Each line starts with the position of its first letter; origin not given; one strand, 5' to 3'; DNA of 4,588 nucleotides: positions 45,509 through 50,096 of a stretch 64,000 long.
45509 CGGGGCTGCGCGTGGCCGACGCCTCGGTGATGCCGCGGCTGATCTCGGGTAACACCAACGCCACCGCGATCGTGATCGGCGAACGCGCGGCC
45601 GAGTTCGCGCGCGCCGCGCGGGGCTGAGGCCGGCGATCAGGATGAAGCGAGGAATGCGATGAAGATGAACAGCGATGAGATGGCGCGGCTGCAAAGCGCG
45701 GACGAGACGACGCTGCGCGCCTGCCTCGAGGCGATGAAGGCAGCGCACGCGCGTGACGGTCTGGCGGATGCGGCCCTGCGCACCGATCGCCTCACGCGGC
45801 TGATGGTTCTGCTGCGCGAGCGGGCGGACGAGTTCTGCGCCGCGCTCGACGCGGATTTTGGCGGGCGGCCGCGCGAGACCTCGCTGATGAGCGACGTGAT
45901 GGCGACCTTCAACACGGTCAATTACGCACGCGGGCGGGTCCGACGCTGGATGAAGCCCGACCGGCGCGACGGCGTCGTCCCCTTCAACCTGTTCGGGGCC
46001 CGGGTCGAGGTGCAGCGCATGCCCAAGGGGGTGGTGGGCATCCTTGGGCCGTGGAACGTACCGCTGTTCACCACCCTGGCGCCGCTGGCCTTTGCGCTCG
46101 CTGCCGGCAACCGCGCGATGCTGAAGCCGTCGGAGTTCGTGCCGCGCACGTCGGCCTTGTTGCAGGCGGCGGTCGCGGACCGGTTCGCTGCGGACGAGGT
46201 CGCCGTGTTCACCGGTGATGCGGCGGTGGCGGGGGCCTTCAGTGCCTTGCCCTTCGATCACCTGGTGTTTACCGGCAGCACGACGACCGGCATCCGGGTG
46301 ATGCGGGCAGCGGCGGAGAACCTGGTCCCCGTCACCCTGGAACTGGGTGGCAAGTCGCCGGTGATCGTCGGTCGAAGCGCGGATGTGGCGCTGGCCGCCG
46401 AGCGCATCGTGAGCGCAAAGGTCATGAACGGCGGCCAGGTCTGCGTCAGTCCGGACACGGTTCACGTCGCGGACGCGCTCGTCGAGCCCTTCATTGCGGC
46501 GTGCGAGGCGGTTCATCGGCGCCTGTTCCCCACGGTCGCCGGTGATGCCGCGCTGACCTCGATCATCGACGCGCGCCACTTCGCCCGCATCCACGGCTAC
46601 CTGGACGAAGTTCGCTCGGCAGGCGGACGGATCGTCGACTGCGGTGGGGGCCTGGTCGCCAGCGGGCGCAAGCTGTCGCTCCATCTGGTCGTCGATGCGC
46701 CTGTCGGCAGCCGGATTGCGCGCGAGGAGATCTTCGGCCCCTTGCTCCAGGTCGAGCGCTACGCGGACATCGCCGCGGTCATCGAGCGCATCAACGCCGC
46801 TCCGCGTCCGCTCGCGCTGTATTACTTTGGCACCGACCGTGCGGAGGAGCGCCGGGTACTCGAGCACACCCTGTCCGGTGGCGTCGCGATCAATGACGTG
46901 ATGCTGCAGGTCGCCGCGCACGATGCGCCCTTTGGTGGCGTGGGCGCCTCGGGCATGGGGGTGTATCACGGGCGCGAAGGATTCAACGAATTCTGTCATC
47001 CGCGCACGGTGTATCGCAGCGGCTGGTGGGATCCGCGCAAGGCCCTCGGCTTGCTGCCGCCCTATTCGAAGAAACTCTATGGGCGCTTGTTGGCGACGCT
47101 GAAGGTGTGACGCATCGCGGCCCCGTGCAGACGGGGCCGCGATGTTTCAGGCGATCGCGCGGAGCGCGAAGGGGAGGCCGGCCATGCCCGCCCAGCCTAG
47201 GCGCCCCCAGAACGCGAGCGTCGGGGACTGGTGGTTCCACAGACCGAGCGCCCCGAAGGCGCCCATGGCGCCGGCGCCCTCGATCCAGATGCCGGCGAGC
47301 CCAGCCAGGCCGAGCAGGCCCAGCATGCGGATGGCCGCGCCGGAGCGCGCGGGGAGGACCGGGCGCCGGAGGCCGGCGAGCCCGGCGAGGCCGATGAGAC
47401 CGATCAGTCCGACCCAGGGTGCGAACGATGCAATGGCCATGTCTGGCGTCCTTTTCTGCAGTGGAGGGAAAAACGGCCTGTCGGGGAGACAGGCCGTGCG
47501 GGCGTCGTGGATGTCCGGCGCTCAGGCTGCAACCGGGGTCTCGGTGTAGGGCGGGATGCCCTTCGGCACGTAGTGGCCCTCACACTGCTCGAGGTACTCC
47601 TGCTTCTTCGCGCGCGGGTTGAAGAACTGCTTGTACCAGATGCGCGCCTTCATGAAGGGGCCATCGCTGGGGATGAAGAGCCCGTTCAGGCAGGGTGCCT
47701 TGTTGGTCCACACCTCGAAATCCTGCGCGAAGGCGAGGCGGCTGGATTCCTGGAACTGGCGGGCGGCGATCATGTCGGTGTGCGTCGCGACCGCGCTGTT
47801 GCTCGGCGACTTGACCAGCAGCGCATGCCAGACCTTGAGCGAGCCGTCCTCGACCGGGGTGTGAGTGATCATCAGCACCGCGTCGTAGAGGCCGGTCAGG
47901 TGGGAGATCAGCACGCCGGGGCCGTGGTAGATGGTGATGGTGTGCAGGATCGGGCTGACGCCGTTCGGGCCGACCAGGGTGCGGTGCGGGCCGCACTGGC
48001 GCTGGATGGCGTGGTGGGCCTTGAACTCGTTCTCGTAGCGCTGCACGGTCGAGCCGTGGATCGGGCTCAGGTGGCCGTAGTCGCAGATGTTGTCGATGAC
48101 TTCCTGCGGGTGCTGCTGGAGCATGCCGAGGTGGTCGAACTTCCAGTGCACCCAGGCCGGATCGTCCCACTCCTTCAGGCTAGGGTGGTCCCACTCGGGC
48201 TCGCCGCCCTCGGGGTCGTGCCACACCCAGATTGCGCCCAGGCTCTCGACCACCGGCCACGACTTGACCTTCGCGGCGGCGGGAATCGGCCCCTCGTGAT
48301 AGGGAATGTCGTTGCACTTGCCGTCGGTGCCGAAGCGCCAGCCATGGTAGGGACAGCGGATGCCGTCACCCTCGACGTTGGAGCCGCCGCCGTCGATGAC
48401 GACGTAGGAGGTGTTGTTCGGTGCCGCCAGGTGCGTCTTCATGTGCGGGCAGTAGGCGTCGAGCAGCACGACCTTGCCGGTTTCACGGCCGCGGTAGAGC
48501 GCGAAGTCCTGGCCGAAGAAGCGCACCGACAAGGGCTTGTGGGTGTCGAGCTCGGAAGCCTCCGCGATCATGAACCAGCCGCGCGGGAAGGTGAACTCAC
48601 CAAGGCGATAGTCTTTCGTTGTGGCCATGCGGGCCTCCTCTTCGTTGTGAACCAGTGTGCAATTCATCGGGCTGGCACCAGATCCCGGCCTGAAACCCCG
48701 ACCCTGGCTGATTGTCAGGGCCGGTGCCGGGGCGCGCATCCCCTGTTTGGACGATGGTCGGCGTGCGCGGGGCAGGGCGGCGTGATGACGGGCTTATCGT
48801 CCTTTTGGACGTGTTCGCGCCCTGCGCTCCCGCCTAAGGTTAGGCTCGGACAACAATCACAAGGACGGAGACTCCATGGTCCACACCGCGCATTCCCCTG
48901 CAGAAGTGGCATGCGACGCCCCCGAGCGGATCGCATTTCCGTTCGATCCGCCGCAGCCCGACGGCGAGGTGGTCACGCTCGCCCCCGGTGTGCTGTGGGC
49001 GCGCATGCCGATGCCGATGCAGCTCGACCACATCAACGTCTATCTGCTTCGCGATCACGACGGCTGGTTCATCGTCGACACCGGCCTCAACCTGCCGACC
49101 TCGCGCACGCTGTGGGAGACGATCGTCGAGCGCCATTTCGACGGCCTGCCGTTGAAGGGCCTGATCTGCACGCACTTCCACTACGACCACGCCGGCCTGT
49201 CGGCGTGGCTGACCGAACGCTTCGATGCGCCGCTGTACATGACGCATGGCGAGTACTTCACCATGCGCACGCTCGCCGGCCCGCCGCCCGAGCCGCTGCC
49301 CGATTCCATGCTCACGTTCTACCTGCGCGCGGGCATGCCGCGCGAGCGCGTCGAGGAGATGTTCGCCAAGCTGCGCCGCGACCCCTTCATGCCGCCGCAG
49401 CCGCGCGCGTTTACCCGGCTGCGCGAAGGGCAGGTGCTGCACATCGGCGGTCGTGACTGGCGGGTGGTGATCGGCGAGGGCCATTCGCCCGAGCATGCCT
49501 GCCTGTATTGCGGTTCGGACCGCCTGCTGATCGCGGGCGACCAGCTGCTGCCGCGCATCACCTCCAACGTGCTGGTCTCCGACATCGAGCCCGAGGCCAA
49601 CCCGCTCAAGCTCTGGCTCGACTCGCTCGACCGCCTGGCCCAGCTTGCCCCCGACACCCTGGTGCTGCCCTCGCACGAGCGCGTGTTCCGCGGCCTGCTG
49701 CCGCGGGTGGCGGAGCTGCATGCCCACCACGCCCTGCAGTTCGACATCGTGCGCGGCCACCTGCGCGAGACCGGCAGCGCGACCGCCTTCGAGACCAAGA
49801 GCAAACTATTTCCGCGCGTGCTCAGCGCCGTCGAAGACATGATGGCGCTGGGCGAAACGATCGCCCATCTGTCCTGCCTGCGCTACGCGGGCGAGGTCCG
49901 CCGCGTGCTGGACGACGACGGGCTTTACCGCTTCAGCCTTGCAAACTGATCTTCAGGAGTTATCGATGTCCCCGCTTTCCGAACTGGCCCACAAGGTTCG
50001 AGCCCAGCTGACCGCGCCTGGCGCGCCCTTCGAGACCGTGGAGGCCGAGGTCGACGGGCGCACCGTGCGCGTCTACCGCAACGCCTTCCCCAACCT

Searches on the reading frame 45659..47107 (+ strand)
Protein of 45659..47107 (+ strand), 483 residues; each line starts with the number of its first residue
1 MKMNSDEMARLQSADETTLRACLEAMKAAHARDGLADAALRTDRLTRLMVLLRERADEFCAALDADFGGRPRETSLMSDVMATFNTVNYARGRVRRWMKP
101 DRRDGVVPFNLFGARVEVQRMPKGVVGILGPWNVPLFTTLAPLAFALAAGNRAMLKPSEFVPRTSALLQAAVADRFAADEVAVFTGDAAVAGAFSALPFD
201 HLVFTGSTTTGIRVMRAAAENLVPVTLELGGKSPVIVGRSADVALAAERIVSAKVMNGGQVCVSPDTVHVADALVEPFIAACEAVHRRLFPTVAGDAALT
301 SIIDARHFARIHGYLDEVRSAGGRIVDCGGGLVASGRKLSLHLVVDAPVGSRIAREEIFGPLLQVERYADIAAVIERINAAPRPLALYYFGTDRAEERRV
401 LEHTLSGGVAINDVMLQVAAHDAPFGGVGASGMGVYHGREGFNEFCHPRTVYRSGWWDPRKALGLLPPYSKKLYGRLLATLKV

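Call 57: search_protein_families(library=pfam, proteins=[window:45659-47107:+])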
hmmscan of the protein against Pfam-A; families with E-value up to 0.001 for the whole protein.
window:45659-47107:+ (483 aa): 1 family
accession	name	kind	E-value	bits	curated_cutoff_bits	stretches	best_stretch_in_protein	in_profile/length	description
PF00171.27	Aldedh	-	4.2e-81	273.3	23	1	4-451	16-461/461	Aldehyde dehydrogenase family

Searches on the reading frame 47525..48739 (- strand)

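Call 57: search_protein_families(library=pfam, proteins=[window:47525-48739:-])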
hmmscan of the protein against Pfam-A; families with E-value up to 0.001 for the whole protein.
window:47525-48739:- (405 aa): 2 families
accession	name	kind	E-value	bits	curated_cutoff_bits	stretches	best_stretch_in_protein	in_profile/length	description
PF19298.5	KshA_C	-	3.8e-57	194.1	23.3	1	172-373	1-207/207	3-Ketosteroid 9alpha-hydroxylase C-terminal domain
PF00355.32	Rieske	-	1.1e-18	67.3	20.3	1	55-150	2-83/88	Rieske [2Fe-2S] domain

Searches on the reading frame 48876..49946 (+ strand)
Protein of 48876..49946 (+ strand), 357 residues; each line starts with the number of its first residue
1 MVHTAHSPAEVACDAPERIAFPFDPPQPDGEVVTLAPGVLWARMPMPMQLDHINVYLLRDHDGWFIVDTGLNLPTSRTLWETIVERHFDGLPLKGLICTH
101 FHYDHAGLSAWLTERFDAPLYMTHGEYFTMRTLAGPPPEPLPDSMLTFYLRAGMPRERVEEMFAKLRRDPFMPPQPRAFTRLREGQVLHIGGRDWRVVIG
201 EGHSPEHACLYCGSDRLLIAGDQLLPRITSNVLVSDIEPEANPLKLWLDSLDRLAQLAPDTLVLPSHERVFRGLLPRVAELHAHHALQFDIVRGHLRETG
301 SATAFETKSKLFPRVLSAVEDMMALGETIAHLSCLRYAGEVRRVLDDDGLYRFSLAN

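Call 57: search_protein_families(library=pfam, proteins=[window:48876-49946:+])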
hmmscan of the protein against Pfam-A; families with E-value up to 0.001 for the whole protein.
window:48876-49946:+ (357 aa): 2 families
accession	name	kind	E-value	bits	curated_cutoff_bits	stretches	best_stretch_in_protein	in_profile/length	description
PF00753.33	Lactamase_B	-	4e-33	115.4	22.7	1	51-267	4-196/196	Metallo-beta-lactamase superfamily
PF21221.3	B_lactamase-like_C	-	2.6e-08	33.9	27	1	301-341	6-46/46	Metallo-beta-lactamase-like, C-terminal domain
